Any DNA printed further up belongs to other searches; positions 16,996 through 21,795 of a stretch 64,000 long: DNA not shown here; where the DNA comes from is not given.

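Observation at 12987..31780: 18.8-kb block of five consecutive T9SS cargo genes between the hydrogenase operon and murB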

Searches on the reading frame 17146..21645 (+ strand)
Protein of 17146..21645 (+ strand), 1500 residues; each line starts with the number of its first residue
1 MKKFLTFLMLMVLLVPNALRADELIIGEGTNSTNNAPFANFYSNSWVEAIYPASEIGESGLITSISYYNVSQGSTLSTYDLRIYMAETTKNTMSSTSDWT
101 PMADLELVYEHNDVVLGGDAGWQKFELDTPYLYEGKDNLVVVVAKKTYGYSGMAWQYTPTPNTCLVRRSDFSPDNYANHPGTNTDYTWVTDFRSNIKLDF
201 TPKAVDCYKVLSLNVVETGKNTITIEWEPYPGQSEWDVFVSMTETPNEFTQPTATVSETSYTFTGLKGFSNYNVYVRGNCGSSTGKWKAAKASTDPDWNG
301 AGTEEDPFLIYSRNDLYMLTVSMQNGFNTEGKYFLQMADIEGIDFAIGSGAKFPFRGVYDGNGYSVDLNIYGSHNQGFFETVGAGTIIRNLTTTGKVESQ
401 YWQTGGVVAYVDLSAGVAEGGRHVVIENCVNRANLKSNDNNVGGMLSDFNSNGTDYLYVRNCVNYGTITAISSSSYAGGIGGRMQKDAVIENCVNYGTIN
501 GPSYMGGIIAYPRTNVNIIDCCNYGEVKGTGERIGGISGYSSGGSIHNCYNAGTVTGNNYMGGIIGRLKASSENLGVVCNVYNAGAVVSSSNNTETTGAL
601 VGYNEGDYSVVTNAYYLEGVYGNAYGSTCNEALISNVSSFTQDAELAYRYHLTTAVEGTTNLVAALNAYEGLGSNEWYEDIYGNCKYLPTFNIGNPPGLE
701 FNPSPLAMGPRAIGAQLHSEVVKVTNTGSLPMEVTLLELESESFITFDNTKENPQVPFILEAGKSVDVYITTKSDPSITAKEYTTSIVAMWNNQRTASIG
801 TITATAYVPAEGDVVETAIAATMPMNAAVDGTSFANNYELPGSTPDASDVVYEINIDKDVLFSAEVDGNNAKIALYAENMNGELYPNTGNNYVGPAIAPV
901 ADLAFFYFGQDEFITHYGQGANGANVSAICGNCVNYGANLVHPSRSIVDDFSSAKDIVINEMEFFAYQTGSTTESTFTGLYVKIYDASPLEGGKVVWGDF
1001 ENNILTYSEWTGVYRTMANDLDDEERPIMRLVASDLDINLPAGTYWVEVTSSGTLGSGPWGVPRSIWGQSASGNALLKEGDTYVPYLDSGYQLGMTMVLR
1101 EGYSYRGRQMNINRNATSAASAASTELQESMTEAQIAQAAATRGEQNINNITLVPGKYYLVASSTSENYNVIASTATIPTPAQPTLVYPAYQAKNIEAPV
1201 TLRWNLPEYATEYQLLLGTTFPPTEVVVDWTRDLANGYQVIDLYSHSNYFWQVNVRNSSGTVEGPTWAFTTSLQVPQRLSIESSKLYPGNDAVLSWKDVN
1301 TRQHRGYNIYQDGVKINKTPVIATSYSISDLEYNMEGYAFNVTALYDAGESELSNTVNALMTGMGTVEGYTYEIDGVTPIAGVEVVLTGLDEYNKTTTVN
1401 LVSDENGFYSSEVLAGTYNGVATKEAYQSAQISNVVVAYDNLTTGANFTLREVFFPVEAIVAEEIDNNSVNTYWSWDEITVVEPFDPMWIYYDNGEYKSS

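Call 22: find_homologous_proteins(query=window:17146-21645:+, max_evalue=0.00001)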
Query window:17146-21645:+ (1500 aa): 599 proteins with E <= 0.00001 among 8000 candidates; the best 120 are listed.
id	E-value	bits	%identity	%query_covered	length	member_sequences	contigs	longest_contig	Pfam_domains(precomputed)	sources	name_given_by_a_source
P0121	2.8e-240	819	36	97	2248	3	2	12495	PF13715.13,PF18962.8,PF07581.18,PF13620.13,PF00041.28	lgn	-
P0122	2.3e-219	749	35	47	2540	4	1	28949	PF18962.8,PF18370.8,PF13620.13,PF00041.28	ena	-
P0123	1.4e-204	700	34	59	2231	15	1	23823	PF18962.8,PF07675.19,PF13620.13,PF00041.28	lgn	-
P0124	6.3e-196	672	35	58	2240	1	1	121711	PF18962.8,PF07675.19,PF13620.13,PF00041.28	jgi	-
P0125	3.2e-115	404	31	47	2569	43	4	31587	PF20773.6,PF00629.31,PF18962.8,PF07675.19,PF13620.13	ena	-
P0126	3.9e-113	397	44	23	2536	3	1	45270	PF18962.8,PF18370.8,PF07675.19,PF13620.13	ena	-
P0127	1.4e-79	286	43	13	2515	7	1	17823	PF20773.6,PF18962.8,PF07675.19,PF13620.13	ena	-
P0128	4.9e-77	278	45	12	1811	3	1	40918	PF00754.32,PF18962.8,PF07675.19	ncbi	-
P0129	4.6e-73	265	29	22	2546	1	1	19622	PF05593.20,PF00092.35,PF13519.13,PF07581.18,PF20148.5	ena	-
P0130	2.6e-71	259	32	13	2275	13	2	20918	PF13715.13,PF18962.8,PF07675.19,PF13620.13,PF00041.28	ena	-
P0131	2.7e-71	259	29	23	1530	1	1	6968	-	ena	-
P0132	7.6e-66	241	30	22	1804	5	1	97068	-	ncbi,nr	ncbi:MAG: hypothetical protein J6C93_06310 [Clostridia bacterium]|nr:hypothetical protein [Clostridi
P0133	7.7e-64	234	40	20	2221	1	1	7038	PF25059.2,PF00629.31,PF18962.8,PF25788.3,PF00041.28,PF16656.12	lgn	-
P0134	2.2e-63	233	34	18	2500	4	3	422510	PF28033.1,PF21605.4,PF25059.2,PF23376.2,PF00629.31,PF18962.8,PF02012.27,PF00041.28,PF16656.12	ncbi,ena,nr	ncbi:MAG: fibronectin type III domain-containing protein [Bacteroidales bacterium]|nr:fibronectin ty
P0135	4.7e-61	225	32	19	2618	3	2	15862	PF21605.4,PF25059.2,PF18962.8,PF00041.28,PF16656.12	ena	-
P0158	7.3e-43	165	38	13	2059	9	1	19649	PF26182.1,PF13573.13,PF13585.13,PF02368.25,PF05345.19,PF19081.7,PF01483.28,PF26918.1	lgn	-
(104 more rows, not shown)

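Call 65: predict_structure(alignment_id=A5)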
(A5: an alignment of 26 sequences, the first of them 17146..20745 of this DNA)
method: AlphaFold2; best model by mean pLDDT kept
length: 1200 residues; sequences in the alignment: 26
mean_pLDDT: 65.5   pTM: 0.52
mean pLDDT of the five models: 65.5, 64.0, 62.7, 62.1, 61.8
residues with pLDDT >= 90: 219; 70-90: 389; 50-70: 188; < 50: 404
segments of 3 or more residues with pLDDT < 50: 14-21, 28-46, 71-75, 92-99, 101-103, 149-164, 171-194, 204-206, 417-419, 670-696, 811-817, 880-882, 893-1144, 1182-1200
pLDDT, mean of each block of 10 residues (from residue 1): 64 45 50 42 49 59 73 51 75 48 66 60 75 75 62 38 50 42 45 60 54 69 74 69 65 71 77 69 56 59 82 85 85 88 88 90 91 94 94 96 95 66 90 95 95 84 95 94 93 95 95 91 95 94 90 93 93 84 90 84 86 82 73 76 71 77 64 37 33 46 65 73 82 87 81 87 88 84 88 68 77 49 86 72 73 85 89 75 54 42 28 28 31 30 33 42 39 40 39 34 31 38 40 36 40 35 28 37 33 27 27 33 38 40 60 82 88 83 38 35
secondary structure, 60 per line:
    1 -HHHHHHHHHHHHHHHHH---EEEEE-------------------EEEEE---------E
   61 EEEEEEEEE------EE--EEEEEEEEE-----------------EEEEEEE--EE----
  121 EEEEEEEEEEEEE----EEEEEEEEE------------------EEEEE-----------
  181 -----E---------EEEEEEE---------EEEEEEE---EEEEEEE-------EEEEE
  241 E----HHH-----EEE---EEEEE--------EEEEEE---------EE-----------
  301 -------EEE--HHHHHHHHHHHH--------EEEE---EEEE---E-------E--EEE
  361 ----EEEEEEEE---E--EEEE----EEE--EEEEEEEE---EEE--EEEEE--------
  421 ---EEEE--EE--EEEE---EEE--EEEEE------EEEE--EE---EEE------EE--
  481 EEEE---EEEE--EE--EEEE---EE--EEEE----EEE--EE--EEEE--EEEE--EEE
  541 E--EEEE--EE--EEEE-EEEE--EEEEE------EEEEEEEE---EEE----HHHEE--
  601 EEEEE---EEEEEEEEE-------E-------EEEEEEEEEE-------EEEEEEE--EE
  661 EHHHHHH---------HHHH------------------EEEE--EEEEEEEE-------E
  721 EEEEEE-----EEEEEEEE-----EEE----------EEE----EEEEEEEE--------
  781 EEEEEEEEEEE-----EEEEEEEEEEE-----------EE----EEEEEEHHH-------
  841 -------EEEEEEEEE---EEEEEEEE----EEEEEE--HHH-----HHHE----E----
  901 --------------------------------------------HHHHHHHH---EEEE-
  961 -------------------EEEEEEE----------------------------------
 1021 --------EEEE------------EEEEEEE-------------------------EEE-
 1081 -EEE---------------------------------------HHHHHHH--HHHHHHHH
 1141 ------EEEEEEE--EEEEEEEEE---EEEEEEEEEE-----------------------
elements in order (helices of 4 or more, strands of 3 or more residues): H2-18 E22-26 E46-50 E60-69 E80-88 E106-112 E121-133 E138-146 E165-169 E196-202 E212-218 E222-228 E236-241 E254-256 E260-264 E273-278 E308-310 H313-324 E333-336 E340-343 E358-360 E365-372 E379-382 E387-389 E392-399 E403-405 E408-412 E424-427 E434-437 E441-443 E446-450 E457-460 E468-470 E481-484 E488-491 E498-501 E509-512 E517-519 E526-529 E532-535 E538-541 E544-547 E554-557 E559-562 E565-569 E576-583 E587-589 E601-605 E609-617 E633-642 E650-656 E659-661 H662-667 H677-680 E699-702 E705-712 E720-726 E732-739 E745-747 E758-760 E765-772 E781-791 E797-807 E825-830 E848-856 E860-867 E872-877 H945-952 E956-959 E980-986 E1029-1032 E1045-1051 E1077-1079 E1082-1084 H1124-1130 H1133-1140 E1147-1153 E1156-1164 E1168-1177
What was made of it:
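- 17146..26013 (+): Gene C, 2955 aa giant. In order: signal peptide, N-terminal beta-sandwich, fn3 (212-288), GLUG-type beta-helix (~300-660), beta-sandwich domains, CarboxypepD_reg (1378-1450), repeated domains, two cleaved-adhesin domains (1888-2059 and 2162-2335) and the sorting domain (2885-2952). No catalytic domain and no HExxH motif were found. The model in call 65 has pLDDT above 85 over residues 300-610.
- Tried and rejected: Residues 893-1144 of C were modelled with pLDDT below 50, so nothing is claimed for them (call 65).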

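Call 68: fold_search(model_id=the predicted structure, library=pdb)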
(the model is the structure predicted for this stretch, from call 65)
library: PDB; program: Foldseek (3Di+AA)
matches with E <= 10: 1213; with E <= 0.001: 8
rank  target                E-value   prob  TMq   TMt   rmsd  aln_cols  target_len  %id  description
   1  3n6z                  7.8e-08  1.00  0.18  0.57   6.7       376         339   18  Crystal structure of a putative immunoglobulin A1 protease (BACOVA_03286) from Bacteroides ovatus at 1.30 A resolution (released 2010-07-21)
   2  7sqc_O0               1.6e-04  1.00  0.09  0.09   9.8       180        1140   18  Ciliary C1 central pair apparatus isolated from Chlamydomonas reinhardtii (released 2022-04-13)
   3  2e6j_MODEL_1_A        1.7e-04  1.00  0.08  0.72   2.9       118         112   17  Solution structure of the C-terminal PapD-like domain from human HYDIN protein (released 2007-07-03)
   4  9ijj_C                5.1e-04  1.00  0.08  0.09  13.4       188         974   15  In situ structure of the central apparatus in mouse sperm axoneme. (released 2025-06-04)
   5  7n6g_3J               5.4e-04  1.00  0.08  0.23  13.5       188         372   14  C1 of central pair (released 2022-05-18)
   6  3r8q                  5.9e-04  0.99  0.07  0.24  22.1       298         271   12  Structure of Fibronectin domain 12-14 (released 2012-04-11)
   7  4zmh_B                7.4e-04  1.00  0.08  0.10  14.7       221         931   10  Crystal structure of a five-domain GH115 alpha-Glucuronidase from the Marine Bacterium Saccharophagus degradans 2-40T (released 2016-05-04)
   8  9ijj_h                8.8e-04  1.00  0.08  0.06  14.8       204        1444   12  In situ structure of the central apparatus in mouse sperm axoneme. (released 2025-06-04)
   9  7sqc_2B               1.3e-03  1.00  0.08  0.12  17.1       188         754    8  Ciliary C1 central pair apparatus isolated from Chlamydomonas reinhardtii (released 2022-04-13)
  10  4zmh_A                1.3e-03  1.00  0.08  0.10  15.1       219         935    9  Crystal structure of a five-domain GH115 alpha-Glucuronidase from the Marine Bacterium Saccharophagus degradans 2-40T (released 2016-05-04)
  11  9ijj_E                1.4e-03  1.00  0.08  0.18  15.5       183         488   11  In situ structure of the central apparatus in mouse sperm axoneme. (released 2025-06-04)
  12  7sqc_F0               1.6e-03  1.00  0.07  0.27  16.2       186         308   10  Ciliary C1 central pair apparatus isolated from Chlamydomonas reinhardtii (released 2022-04-13)
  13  5n47_F                1.7e-03  0.99  0.06  0.23  21.7       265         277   13  Structure of Anticalin N7E in complex with the three-domain fragment Fn7B8 of human oncofetal fibronectin (released 2018-02-14)
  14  1fnh                  1.7e-03  0.98  0.07  0.26  20.3       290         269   12  CRYSTAL STRUCTURE OF HEPARIN AND INTEGRIN BINDING SEGMENT OF HUMAN FIBRONECTIN (released 1999-03-16)
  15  7uvl_P                2.0e-03  1.00  0.16  0.15  15.2       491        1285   12  IgA1 Protease with IgA1 substrate (released 2022-11-23)
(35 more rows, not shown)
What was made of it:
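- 17146..26013 (+): Foldseek matches 3n6z at E 7.8e-8 (call 68).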
